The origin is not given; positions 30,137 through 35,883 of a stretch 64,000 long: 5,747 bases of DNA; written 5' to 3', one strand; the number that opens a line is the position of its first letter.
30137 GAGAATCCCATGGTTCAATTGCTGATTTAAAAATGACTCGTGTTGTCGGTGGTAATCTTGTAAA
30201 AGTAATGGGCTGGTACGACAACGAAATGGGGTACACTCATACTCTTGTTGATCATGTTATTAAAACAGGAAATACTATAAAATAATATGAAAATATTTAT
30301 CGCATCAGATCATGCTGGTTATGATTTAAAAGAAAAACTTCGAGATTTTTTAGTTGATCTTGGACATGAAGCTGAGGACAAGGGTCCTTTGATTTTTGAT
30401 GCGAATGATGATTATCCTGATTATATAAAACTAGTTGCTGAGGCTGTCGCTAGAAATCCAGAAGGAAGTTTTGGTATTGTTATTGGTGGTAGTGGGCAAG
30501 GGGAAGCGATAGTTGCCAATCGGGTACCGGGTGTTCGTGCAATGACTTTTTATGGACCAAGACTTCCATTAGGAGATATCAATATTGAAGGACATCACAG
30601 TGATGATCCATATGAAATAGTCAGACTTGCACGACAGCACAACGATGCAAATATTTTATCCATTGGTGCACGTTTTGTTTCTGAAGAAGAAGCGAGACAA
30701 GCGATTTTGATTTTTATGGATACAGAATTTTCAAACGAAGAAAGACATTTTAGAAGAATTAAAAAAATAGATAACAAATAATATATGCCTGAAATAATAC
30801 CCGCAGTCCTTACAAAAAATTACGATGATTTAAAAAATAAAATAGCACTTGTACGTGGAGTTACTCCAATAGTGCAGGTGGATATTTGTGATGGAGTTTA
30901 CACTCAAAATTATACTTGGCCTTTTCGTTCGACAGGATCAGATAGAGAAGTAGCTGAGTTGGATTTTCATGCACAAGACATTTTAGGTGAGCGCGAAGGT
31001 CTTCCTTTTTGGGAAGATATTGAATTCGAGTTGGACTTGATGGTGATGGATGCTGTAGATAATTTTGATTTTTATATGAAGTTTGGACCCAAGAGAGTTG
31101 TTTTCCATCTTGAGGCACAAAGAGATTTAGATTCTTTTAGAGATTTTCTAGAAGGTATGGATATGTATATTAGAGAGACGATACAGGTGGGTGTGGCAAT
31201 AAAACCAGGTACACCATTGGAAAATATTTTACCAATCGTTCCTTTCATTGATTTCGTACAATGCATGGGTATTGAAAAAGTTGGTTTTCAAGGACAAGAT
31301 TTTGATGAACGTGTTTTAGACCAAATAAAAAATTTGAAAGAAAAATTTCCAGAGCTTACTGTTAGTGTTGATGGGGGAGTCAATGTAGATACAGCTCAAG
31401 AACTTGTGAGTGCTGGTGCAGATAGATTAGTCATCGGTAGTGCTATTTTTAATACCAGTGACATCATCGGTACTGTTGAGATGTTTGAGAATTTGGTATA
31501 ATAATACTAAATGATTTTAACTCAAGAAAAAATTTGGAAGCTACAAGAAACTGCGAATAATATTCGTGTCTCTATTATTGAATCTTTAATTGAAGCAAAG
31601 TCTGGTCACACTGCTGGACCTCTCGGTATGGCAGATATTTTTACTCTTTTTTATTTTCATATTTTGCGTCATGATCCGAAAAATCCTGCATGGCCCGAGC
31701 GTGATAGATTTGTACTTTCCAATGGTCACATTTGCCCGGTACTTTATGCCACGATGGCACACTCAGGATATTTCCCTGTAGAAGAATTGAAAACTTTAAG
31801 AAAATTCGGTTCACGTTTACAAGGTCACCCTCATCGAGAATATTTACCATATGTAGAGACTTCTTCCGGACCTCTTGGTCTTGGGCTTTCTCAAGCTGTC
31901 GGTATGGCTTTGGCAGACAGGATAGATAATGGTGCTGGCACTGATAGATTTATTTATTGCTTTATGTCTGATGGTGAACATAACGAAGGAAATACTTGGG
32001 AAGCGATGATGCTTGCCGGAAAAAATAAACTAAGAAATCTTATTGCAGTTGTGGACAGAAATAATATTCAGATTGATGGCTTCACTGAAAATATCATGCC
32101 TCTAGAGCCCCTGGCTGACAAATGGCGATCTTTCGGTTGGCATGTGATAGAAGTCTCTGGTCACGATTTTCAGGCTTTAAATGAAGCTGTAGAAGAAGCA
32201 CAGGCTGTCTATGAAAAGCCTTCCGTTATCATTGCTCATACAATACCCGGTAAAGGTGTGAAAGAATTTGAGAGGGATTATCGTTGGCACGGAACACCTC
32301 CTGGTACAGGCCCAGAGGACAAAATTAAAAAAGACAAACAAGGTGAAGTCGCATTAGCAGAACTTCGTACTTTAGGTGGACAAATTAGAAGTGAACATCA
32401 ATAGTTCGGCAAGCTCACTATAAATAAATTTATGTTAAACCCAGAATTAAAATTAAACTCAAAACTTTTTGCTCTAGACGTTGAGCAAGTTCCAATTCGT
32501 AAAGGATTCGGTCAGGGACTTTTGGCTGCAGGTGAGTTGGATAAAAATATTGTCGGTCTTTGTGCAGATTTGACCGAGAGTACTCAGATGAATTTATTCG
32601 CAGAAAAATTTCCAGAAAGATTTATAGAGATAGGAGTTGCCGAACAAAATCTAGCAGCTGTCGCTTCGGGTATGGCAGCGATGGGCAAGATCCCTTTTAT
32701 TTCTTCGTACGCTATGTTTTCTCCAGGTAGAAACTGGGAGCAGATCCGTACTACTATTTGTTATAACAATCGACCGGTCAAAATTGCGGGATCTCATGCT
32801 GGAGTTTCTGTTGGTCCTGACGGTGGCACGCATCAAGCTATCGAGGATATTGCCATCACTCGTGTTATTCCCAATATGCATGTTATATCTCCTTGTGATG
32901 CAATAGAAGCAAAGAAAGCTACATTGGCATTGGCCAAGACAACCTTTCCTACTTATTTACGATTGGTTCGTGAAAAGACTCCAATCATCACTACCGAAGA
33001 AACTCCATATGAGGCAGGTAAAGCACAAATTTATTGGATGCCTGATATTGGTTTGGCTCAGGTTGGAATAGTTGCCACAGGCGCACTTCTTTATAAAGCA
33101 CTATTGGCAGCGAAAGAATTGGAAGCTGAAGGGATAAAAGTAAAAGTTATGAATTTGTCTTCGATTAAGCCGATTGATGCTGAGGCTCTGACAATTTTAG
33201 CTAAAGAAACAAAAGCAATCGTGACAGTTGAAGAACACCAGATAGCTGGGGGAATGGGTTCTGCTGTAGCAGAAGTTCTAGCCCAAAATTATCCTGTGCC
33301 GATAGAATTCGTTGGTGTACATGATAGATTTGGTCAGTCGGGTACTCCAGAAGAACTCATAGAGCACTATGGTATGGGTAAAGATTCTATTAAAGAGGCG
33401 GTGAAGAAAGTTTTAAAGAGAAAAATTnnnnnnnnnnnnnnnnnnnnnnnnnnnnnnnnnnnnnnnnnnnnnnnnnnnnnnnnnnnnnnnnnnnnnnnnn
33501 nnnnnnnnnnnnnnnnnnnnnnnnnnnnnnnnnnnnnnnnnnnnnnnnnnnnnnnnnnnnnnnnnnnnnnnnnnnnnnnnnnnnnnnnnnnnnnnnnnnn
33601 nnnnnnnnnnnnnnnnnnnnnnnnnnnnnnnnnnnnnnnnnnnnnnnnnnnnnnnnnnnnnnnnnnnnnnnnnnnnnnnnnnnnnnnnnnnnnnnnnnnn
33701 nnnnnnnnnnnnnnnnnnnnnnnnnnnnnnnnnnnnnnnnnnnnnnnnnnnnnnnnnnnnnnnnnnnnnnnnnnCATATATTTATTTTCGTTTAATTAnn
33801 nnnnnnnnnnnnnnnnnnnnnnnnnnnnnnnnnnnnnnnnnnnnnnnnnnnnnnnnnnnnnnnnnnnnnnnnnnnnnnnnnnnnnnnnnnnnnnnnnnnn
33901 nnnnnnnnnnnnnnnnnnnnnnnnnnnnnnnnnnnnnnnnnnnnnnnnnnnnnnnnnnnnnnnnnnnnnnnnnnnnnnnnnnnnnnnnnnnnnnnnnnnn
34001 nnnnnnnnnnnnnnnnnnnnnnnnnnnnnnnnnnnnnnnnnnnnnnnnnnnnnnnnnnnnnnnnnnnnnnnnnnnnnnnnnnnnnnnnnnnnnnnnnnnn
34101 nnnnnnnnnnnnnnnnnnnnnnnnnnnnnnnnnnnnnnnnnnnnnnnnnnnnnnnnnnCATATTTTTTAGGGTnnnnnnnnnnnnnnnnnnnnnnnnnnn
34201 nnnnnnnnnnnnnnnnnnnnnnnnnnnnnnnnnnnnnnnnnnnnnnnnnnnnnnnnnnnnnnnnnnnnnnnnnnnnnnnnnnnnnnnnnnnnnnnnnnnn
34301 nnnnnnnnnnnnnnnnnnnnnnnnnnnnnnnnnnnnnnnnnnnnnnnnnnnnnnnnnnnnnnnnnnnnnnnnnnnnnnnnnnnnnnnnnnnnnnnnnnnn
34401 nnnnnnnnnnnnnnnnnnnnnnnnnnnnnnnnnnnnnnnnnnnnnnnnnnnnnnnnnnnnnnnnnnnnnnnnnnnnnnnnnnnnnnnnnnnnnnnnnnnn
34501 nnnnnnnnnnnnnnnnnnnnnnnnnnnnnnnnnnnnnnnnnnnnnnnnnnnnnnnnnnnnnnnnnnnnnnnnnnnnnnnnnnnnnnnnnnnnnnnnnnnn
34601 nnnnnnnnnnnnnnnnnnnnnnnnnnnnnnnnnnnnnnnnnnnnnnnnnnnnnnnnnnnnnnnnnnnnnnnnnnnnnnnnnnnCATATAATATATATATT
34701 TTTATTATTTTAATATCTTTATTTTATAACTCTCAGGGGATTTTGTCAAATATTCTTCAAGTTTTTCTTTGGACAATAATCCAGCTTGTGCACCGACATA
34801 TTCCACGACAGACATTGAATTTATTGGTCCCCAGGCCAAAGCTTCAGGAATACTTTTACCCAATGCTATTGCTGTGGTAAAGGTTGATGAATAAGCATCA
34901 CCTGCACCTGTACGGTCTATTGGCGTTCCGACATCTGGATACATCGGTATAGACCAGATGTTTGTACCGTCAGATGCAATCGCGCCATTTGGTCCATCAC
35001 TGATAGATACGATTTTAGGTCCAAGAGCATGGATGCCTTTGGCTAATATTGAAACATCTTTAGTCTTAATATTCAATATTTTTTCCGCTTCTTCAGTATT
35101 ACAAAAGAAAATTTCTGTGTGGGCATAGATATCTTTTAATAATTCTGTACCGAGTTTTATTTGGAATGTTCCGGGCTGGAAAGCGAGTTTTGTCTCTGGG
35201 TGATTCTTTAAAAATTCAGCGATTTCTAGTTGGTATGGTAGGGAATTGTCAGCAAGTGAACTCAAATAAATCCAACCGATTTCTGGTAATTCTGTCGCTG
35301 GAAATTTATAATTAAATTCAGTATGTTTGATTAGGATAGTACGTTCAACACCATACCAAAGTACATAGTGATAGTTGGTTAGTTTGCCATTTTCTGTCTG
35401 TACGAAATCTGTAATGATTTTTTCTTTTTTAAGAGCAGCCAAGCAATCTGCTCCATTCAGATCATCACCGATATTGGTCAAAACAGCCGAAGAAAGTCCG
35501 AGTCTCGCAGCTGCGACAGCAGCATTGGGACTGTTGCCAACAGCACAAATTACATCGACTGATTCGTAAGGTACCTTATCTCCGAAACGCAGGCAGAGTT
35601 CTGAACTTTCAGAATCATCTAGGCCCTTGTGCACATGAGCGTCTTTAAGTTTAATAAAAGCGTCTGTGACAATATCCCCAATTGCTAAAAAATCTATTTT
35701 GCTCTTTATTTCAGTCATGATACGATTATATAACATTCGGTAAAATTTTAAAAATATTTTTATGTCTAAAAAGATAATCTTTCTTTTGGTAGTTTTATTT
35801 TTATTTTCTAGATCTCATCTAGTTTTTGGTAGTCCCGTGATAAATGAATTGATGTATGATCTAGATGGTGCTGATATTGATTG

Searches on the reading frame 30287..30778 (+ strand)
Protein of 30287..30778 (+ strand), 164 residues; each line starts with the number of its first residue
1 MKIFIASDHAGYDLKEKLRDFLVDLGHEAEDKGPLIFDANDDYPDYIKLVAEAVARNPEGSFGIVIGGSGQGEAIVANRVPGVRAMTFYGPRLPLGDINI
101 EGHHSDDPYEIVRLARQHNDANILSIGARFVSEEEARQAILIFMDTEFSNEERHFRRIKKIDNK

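Call 22: search_protein_families(library=pfam, proteins=[window:30287-30778:+], max_evalue=0.001)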
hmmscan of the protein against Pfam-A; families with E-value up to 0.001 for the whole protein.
window:30287-30778:+ (164 aa): 1 family
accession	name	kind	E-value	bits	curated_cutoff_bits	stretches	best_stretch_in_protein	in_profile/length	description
PF02502.23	LacAB_rpiB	-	1.7e-39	135.4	24.7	2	3-87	1-83/138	Ribose/Galactose Isomerase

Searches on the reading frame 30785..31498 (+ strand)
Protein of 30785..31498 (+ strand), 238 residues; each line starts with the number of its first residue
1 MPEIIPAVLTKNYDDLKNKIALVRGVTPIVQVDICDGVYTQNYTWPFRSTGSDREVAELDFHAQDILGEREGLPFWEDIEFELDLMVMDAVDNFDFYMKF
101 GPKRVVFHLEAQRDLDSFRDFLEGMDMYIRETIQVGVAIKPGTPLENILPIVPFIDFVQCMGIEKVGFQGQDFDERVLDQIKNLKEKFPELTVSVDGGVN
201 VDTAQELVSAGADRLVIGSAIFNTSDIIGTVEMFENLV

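Call 22: search_protein_families(library=pfam, proteins=[window:30785-31498:+], max_evalue=0.001)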
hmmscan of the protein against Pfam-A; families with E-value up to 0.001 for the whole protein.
window:30785-31498:+ (238 aa): 2 families
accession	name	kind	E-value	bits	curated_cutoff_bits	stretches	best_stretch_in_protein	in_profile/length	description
PF00834.25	Ribul_P_3_epim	-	8.9e-30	104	21.1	1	77-222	56-198/198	Ribulose-phosphate 3 epimerase family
PF00977.27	His_biosynth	-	6.8e-05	22.9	23.6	1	177-230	61-114/228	Histidine biosynthesis protein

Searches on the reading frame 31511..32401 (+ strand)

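Call 22: search_protein_families(library=pfam, proteins=[window:31511-32401:+], max_evalue=0.001)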
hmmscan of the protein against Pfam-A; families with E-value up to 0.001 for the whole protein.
window:31511-32401:+ (297 aa): 3 families
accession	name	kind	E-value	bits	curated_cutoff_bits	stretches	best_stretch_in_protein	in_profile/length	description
PF00456.26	Transketolase_N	-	1.7e-68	231.5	22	1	12-267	3-266/334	Transketolase, thiamine diphosphate binding domain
PF13292.11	DXP_synthase_N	-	2.2e-10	40.7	21.2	1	10-189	17-176/274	1-deoxy-D-xylulose-5-phosphate synthase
PF00676.26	E1_dh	-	1.5e-08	34.4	22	1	114-232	95-209/300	Dehydrogenase E1 component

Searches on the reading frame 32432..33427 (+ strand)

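Call 22: search_protein_families(library=pfam, proteins=[window:32432-33427:+], max_evalue=0.001)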
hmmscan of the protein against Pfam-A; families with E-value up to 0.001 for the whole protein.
window:32432-33427:+ (332 aa): 4 families
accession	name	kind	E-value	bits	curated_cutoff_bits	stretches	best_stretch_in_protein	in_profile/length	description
PF02779.29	Transket_pyr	-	2.3e-38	132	27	1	19-183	2-172/174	Transketolase, pyrimidine binding domain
PF02780.25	Transketolase_C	-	7.8e-28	97.3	25.9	1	210-320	11-124/124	Transketolase, C-terminal domain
PF22613.1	Transketolase_C_1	-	1.1e-07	32.5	27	1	209-315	12-112/113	Transketolase-like TK C-terminal domain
PF17147.9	PFOR_II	-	1.3e-06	29.1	27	1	209-297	1-89/102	Pyruvate:ferredoxin oxidoreductase core domain II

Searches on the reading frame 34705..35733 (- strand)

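Call 22: search_protein_families(library=pfam, proteins=[window:34705-35733:-], max_evalue=0.001)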
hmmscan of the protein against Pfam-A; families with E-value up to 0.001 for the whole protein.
window:34705-35733:- (342 aa): 1 family
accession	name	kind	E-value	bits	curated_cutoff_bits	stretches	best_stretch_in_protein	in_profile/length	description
PF00294.29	PfkB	-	1.8e-31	110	25.8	1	66-318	37-298/302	pfkB family carbohydrate kinase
